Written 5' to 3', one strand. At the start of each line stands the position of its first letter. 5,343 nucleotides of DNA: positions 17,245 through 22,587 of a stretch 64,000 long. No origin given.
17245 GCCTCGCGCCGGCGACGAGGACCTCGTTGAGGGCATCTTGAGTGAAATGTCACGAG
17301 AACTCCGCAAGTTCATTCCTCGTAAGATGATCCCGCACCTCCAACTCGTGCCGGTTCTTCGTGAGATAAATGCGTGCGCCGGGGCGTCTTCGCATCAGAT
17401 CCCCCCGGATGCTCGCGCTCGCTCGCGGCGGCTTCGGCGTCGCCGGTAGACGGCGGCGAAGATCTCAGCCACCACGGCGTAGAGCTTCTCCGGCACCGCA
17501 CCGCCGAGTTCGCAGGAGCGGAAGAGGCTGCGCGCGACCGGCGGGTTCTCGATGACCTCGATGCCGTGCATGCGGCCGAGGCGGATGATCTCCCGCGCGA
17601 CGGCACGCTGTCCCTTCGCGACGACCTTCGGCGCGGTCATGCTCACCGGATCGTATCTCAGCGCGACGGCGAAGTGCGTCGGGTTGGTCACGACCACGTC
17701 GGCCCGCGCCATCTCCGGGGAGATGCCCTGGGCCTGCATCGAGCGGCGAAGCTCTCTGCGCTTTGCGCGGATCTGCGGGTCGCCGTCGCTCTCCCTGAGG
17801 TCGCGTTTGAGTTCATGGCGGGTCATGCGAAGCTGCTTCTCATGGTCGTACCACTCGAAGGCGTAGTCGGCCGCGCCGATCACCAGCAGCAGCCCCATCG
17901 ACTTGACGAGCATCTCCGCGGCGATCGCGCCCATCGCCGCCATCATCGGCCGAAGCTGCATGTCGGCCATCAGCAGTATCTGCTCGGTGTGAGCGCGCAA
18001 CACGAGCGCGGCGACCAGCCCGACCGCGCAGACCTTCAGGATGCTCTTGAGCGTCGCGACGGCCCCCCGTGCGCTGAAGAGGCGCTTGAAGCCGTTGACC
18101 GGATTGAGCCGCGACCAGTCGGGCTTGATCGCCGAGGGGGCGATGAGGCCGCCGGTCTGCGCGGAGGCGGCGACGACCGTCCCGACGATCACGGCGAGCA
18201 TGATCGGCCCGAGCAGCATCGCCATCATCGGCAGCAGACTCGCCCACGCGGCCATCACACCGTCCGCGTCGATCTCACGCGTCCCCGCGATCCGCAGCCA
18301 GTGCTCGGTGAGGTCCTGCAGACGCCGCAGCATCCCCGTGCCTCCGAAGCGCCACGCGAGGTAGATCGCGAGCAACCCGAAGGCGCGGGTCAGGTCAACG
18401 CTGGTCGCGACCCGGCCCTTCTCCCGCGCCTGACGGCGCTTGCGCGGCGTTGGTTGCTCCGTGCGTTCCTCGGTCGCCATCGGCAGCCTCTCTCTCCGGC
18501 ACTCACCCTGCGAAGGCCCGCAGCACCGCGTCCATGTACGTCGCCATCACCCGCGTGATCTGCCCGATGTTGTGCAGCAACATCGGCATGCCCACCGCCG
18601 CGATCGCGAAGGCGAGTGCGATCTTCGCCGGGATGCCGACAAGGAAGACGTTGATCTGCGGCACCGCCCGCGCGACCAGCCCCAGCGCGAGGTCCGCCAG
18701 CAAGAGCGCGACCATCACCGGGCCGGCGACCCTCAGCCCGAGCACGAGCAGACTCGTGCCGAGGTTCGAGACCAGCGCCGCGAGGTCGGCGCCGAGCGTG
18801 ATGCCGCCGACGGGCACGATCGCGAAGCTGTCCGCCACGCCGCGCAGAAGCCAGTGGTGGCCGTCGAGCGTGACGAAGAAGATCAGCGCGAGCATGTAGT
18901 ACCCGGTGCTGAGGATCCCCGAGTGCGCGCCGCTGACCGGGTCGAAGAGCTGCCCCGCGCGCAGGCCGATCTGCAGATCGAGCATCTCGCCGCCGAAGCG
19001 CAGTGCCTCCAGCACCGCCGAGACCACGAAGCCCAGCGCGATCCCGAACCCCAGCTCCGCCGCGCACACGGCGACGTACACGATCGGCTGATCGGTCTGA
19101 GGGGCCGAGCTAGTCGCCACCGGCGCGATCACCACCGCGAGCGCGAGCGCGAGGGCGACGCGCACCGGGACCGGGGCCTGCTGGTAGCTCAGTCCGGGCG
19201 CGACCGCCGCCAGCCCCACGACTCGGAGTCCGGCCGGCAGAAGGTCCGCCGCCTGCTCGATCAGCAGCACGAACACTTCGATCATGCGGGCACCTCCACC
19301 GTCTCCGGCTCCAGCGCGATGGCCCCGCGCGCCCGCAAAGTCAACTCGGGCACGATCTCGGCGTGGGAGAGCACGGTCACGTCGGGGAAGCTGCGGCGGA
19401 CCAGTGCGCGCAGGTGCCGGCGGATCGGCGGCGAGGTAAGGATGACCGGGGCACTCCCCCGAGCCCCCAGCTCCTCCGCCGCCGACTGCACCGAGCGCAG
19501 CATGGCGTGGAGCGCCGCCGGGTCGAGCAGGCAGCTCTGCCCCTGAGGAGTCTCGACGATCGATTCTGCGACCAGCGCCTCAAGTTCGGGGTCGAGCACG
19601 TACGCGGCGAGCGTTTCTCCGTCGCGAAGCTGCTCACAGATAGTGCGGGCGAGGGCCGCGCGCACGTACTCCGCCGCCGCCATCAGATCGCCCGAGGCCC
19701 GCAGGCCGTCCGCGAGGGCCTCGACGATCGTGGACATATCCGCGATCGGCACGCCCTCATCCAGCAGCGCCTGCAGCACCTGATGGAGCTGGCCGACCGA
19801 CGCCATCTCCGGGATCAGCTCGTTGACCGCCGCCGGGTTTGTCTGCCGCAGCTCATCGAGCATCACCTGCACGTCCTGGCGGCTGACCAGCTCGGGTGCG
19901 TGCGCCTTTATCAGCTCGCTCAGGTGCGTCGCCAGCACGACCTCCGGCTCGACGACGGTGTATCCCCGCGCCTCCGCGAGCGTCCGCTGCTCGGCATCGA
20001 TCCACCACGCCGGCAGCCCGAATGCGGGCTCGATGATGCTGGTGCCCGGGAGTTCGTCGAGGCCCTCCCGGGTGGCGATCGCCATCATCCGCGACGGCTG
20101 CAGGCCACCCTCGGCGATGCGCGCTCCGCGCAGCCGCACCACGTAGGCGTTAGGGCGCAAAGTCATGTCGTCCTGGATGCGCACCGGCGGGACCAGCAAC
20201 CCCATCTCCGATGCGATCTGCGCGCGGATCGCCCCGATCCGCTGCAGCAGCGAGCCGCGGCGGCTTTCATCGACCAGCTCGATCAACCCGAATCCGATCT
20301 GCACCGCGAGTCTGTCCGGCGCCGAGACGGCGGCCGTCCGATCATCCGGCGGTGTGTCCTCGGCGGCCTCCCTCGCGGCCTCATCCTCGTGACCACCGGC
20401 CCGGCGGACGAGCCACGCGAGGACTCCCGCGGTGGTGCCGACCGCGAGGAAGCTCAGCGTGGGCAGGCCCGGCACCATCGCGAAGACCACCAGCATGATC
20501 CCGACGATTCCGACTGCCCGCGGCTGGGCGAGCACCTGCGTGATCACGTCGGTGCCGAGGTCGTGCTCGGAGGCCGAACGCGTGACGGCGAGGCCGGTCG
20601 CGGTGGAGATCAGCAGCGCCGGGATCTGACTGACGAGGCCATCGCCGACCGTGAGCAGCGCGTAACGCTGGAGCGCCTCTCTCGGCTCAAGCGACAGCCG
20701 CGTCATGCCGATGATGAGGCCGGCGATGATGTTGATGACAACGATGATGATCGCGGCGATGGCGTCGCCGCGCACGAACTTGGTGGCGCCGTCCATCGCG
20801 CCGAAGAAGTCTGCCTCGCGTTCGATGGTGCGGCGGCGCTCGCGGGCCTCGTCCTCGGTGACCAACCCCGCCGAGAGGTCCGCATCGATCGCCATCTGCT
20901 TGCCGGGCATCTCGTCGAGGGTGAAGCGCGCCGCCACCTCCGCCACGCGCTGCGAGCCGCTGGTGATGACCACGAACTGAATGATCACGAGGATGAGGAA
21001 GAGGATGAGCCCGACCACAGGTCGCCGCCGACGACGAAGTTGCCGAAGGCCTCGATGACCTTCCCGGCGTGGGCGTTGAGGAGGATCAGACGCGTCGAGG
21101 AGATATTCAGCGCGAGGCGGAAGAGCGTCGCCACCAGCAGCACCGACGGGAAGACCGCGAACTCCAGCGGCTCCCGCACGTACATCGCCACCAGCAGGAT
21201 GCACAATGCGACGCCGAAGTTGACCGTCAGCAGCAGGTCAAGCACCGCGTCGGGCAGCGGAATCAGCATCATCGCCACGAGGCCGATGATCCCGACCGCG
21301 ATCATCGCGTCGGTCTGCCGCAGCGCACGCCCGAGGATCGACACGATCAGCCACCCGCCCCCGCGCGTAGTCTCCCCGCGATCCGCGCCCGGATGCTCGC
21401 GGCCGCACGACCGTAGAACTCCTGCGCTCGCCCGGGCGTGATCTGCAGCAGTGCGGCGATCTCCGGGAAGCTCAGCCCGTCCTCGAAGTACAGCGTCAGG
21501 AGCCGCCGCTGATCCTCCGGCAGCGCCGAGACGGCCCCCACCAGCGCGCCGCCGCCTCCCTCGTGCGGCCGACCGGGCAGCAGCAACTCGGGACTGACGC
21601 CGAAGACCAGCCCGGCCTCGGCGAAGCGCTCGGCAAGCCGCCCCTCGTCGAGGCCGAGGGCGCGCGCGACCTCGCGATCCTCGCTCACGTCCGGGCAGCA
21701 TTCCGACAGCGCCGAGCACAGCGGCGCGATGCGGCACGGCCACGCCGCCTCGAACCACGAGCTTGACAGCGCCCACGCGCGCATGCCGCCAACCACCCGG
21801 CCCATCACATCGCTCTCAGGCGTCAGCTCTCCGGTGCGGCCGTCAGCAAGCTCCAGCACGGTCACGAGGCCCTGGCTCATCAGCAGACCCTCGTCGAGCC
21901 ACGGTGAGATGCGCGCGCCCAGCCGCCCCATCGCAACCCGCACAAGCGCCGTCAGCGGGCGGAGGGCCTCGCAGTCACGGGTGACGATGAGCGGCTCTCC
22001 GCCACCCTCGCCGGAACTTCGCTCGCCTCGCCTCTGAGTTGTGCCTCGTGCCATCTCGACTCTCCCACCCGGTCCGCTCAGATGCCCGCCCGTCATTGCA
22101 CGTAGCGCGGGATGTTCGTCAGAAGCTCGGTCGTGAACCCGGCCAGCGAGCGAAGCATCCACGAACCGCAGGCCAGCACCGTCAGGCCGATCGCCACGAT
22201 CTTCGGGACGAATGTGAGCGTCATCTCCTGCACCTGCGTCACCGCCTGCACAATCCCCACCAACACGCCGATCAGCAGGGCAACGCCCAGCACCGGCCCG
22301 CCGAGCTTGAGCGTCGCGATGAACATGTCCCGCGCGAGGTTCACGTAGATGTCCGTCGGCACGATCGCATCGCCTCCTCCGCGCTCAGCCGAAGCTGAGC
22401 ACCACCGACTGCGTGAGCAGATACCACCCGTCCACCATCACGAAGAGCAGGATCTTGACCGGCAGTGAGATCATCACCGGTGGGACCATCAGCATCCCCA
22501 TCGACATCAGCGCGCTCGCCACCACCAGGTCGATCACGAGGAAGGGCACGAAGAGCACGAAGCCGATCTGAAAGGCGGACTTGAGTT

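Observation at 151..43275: Five sigma54 promoter motifs squeezed directly behind stop codons or a terminator, leaving no intergenic room for enhancers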

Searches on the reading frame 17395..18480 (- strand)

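Call 7: search_protein_families(library=ncbifam, proteins=[window:17395-18480:-])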
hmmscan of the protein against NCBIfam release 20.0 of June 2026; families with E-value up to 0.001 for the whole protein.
window:17395-18480:- (361 aa): 9 families
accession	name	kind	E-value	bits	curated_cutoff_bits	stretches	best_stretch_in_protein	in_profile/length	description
TIGR00328.1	flhB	equivalog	4e-106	355.1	349.25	1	4-349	1-346/348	flagellar biosynthesis protein FlhB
TIGR01404.2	FlhB_rel_III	equivalog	2.7e-89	299.9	358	1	5-344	1-338/341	type III secretion system export apparatus subunit SctU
NF009411.0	PRK12772.1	equivalog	4.9e-83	279.6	739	1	1-349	260-608/610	fused FliR family export protein/FlhB family type III secretion system protein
NF009364.0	PRK12721.1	equivalog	2.3e-74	250.7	381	1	4-344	2-340/352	EscU/YscU/HrcU family type III secretion system export apparatus switch protein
NF009117.0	PRK12468.1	equivalog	1.1e-62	212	712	1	4-354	7-357/386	flagellar biosynthesis protein FlhB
NF009412.0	PRK12773.1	equivalog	1.7e-51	175.2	886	1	4-349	301-647/649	flagellar biosynthesis protein FlhB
NF006017.0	PRK08156.1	equivalog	1.8e-50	172.2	394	1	5-322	3-313/367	EscU/YscU/HrcU family type III secretion system export apparatus switch protein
NF004950.0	PRK06298.1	equivalog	2.5e-46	158.4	434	1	5-342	3-339/360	type III secretion system protein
TIGR00789.1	flhB_rel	hypoth_equivalog_domain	2.4e-18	66.1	117.35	1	269-347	3-80/84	FlhB-like flagellar biosynthesis protein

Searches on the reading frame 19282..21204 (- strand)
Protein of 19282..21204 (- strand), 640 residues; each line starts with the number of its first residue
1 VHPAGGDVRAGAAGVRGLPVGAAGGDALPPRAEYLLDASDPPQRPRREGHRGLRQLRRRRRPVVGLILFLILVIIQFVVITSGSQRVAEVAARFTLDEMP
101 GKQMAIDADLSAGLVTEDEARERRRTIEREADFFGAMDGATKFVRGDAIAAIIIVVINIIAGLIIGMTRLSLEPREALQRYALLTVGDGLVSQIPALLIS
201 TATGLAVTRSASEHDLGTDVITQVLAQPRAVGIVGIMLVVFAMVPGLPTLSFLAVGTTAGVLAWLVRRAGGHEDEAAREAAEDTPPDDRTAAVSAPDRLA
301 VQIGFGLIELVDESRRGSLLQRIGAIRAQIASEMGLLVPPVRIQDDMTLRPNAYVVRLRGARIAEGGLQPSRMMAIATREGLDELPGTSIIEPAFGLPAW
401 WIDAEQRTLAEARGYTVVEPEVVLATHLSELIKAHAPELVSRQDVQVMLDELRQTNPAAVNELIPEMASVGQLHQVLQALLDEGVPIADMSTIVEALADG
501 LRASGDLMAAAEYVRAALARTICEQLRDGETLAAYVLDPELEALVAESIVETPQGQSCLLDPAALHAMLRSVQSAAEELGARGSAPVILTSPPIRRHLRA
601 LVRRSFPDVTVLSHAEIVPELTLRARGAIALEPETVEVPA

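Call 8: search_protein_families(library=ncbifam, proteins=[window:19282-21204:-])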
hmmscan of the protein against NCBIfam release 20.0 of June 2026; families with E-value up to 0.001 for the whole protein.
window:19282-21204:- (640 aa): 5 families
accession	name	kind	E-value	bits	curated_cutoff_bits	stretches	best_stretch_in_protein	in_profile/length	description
TIGR01398.1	FlhA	equivalog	1.9e-201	670.9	772.1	1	63-629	106-678/678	flagellar biosynthesis protein FlhA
TIGR01399.1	hrcV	equivalog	1.6e-141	473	692.25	1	63-627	102-675/677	type III secretion system export apparatus subunit SctV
NF011865.0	PRK15337.1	equivalog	3.2e-119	399.2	800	1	63-620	112-677/686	EscV/YscV/HrcV family type III secretion system export apparatus protein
NF009363.0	PRK12720.1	equivalog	3.7e-115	385.9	993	1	64-635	117-677/683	EscV/YscV/HrcV family type III secretion system export apparatus protein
NF004571.0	PRK05910.1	equivalog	4.2e-55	187.3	670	2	64-256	108-295/584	type III secretion system protein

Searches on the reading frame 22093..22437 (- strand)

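Call 23: search_protein_families(library=pfam, proteins=[window:22093-22437:-])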
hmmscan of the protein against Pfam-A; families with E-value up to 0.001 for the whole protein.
window:22093-22437:- (114 aa): 2 families
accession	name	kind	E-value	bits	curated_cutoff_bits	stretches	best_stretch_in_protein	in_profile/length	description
PF01313.24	Bac_export_3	-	1.3e-26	92.8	25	1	32-102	3-73/74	Bacterial export proteins, family 3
PF01311.25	Bac_export_1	-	6.6e-05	23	27.8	1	28-91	152-215/230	Bacterial export proteins, family 1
